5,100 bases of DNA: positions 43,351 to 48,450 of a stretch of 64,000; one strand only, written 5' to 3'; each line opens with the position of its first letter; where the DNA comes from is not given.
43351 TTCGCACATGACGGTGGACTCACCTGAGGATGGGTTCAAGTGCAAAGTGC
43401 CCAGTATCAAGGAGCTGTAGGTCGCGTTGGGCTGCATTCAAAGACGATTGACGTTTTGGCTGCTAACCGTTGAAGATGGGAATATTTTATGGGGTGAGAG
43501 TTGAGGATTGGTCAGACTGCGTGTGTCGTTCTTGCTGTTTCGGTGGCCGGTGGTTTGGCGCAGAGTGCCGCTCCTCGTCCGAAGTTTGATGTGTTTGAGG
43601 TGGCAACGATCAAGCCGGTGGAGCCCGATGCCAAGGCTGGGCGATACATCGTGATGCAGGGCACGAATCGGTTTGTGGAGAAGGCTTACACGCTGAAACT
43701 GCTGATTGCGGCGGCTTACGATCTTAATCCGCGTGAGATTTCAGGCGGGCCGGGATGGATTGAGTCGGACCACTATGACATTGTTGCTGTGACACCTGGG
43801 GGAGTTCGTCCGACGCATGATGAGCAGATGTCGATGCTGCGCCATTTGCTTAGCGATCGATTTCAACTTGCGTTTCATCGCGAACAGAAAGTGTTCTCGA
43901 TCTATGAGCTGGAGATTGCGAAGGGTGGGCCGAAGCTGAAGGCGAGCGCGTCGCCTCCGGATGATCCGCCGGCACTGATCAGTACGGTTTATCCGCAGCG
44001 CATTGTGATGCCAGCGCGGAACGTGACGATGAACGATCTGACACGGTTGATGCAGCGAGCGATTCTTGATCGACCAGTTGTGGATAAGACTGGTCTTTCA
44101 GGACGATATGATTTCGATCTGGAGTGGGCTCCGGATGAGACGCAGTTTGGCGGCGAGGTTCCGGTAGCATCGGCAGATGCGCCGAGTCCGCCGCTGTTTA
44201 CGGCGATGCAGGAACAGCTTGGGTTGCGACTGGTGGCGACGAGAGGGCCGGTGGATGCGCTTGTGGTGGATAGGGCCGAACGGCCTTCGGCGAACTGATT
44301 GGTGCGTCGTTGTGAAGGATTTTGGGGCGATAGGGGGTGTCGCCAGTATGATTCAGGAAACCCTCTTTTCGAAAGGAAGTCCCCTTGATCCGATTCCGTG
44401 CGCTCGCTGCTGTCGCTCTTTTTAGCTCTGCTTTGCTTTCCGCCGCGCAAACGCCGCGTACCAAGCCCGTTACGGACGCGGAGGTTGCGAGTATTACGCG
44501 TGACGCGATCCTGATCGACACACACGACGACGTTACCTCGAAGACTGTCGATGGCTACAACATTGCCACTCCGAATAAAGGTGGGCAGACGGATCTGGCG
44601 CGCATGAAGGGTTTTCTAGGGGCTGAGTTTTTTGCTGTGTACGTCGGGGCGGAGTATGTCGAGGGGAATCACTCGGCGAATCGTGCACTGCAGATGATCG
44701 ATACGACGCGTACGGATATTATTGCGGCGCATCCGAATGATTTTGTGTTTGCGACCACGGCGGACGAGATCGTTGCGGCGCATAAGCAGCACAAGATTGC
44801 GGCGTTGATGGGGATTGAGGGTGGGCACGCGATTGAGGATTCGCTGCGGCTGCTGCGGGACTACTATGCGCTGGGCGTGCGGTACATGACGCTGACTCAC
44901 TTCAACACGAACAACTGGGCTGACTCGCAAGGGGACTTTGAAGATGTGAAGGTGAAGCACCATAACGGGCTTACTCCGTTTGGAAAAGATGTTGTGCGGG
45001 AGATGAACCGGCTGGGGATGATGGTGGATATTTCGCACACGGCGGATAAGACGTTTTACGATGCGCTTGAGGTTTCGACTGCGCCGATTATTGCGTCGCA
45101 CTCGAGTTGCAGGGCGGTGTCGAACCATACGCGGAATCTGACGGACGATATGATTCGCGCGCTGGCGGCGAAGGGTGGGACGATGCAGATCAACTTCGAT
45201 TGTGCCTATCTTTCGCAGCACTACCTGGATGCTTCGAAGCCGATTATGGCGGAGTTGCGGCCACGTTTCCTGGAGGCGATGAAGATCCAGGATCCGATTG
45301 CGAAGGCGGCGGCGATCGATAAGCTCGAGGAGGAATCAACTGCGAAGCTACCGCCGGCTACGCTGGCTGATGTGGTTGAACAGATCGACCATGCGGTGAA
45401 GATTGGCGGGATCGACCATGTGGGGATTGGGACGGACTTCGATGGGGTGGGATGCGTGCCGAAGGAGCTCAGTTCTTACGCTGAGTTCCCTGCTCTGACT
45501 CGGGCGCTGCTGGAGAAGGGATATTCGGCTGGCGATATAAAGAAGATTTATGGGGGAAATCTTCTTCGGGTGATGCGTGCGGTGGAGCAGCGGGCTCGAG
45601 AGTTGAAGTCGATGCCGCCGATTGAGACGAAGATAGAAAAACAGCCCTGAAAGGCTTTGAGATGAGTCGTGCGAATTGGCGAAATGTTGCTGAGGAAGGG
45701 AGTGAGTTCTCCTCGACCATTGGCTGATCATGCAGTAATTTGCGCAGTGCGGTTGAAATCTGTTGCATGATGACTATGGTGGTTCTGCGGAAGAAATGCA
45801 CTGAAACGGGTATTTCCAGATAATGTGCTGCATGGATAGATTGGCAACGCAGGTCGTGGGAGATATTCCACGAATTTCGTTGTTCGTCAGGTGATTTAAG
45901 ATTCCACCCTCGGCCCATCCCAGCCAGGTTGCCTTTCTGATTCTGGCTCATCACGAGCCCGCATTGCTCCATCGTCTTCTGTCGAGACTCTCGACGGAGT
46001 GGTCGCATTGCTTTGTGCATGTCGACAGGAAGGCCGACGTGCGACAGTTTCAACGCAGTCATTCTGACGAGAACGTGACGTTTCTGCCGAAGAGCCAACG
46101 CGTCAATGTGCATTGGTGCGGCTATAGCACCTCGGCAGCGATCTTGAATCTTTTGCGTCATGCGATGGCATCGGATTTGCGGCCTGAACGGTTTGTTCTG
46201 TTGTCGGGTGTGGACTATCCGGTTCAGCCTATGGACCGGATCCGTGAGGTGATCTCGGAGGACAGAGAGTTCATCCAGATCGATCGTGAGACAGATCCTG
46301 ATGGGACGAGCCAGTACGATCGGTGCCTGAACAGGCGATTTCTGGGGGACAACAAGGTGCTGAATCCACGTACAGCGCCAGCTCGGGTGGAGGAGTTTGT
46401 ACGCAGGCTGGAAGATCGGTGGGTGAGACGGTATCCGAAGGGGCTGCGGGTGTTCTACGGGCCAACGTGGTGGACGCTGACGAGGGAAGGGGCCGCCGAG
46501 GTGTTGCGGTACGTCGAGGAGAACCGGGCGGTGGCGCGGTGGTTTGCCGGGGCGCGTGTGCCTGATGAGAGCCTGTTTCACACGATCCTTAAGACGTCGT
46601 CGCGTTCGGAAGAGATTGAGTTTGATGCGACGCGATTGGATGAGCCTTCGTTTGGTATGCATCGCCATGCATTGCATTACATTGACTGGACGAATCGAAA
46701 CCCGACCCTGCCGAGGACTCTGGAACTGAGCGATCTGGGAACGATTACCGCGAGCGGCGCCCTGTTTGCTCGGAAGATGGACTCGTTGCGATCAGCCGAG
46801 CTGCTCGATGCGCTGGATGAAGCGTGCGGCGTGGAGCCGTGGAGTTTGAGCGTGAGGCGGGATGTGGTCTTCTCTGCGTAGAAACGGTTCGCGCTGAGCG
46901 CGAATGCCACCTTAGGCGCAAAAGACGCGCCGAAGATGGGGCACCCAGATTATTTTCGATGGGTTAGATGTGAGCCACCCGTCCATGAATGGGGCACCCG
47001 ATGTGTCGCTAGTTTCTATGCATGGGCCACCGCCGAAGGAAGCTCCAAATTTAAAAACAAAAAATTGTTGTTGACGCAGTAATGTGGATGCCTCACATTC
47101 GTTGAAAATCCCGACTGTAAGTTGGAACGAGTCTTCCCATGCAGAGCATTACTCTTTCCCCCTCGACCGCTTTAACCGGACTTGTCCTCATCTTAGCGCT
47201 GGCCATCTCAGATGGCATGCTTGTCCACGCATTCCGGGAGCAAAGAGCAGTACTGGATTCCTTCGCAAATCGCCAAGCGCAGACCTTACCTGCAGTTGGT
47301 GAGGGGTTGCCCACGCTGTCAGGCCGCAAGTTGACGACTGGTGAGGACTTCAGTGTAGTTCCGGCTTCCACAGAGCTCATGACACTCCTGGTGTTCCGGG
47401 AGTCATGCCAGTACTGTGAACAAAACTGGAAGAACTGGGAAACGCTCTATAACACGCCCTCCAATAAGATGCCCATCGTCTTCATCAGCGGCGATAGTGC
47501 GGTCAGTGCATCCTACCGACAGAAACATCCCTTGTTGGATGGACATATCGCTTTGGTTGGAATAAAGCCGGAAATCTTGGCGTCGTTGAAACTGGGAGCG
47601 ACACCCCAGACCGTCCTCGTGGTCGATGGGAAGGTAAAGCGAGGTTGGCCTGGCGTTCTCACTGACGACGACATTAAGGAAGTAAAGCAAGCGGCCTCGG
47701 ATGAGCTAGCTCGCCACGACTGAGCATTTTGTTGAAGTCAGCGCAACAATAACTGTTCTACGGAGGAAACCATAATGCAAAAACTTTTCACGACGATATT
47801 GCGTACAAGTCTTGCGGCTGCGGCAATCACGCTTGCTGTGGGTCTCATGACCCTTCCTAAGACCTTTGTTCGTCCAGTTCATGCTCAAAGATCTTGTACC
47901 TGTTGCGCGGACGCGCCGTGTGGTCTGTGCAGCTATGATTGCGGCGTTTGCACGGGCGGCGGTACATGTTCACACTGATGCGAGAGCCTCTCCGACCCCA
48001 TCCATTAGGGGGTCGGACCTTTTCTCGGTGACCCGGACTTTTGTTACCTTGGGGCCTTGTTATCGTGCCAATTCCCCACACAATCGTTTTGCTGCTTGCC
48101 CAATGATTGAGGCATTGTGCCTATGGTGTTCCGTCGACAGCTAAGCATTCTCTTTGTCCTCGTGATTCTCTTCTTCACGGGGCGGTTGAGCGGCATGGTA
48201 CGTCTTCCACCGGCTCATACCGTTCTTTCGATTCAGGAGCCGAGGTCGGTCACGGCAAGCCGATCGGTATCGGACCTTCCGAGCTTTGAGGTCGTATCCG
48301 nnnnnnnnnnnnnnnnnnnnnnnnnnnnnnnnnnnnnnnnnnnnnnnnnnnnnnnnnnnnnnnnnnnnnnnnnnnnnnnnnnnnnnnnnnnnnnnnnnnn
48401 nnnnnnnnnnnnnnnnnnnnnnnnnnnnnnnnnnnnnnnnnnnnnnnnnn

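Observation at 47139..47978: Two-gene unit: membrane-anchored CxxC thioredoxin-fold protein plus a secreted 30-aa, 8-cysteine peptide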

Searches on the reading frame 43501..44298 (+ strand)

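Call 3: search_protein_families(library=pfam, proteins=[window:43501-44298:+], max_evalue=1)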
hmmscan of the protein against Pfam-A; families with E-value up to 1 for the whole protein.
window:43501-44298:+ (265 aa): 1 family
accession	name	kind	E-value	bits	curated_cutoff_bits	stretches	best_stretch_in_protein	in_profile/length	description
PF12543.13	DUF3738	-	9.4e-65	218.7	22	1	67-258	2-189/190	Protein of unknown function (DUF3738)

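Call 4: search_protein_families(library=ncbifam, proteins=[window:43501-44298:+], max_evalue=1)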
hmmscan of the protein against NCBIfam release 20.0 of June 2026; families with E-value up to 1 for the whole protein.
window:43501-44298:+ (265 aa): 1 family
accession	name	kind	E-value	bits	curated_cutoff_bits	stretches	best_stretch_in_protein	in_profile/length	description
TIGR03435.1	Soli_TIGR03435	paralog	2.3e-65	220.7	40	1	32-265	3-241/241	TIGR03435 family protein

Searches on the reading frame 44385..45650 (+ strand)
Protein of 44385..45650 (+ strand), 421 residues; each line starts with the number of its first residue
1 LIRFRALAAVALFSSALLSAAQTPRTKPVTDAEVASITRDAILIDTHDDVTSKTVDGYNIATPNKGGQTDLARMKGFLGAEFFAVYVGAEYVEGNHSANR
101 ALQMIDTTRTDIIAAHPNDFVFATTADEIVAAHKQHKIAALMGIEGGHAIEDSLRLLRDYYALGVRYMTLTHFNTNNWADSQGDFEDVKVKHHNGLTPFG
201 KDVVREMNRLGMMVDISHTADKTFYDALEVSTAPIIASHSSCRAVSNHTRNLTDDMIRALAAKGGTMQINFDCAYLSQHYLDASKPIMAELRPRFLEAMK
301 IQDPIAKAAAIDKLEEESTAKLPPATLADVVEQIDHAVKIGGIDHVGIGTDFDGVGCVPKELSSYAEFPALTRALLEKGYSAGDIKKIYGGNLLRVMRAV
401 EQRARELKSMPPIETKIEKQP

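Call 3: search_protein_families(library=pfam, proteins=[window:44385-45650:+], max_evalue=1)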
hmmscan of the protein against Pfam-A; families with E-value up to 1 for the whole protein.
window:44385-45650:+ (421 aa): 1 family
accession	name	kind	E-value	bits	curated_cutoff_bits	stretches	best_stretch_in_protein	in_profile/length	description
PF01244.27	Peptidase_M19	-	1.1e-103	347.2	26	1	38-398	3-318/319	Membrane dipeptidase (Peptidase family M19)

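Call 4: search_protein_families(library=ncbifam, proteins=[window:44385-45650:+], max_evalue=1)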
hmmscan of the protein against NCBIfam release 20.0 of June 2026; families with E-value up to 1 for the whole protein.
window:44385-45650:+ (421 aa): 0 families

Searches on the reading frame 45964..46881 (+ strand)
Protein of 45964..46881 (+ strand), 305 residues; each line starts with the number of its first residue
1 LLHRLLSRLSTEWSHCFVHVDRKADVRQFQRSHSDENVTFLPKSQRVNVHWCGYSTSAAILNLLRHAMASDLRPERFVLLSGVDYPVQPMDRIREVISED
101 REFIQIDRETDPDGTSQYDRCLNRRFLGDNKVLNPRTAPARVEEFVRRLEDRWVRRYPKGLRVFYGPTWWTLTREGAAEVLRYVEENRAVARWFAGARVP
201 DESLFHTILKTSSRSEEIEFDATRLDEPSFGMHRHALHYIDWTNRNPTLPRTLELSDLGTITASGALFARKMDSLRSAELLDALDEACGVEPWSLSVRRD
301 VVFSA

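Call 3: search_protein_families(library=pfam, proteins=[window:45964-46881:+], max_evalue=1)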
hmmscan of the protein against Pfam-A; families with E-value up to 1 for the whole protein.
window:45964-46881:+ (305 aa): 1 family
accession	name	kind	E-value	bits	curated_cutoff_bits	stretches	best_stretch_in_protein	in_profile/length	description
PF02485.27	Branch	-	5.8e-21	75.6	23.4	1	17-258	30-241/250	Core-2/I-Branching enzyme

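Call 4: search_protein_families(library=ncbifam, proteins=[window:45964-46881:+], max_evalue=1)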
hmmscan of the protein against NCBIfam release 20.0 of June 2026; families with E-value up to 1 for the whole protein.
window:45964-46881:+ (305 aa): 0 families

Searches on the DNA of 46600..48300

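Call 93: search_rna_families(source=window, start=46600, end=48300, threshold=evalue, max_evalue=1)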
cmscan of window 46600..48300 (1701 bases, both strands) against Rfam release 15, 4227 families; matches with E-value up to 1: 0.
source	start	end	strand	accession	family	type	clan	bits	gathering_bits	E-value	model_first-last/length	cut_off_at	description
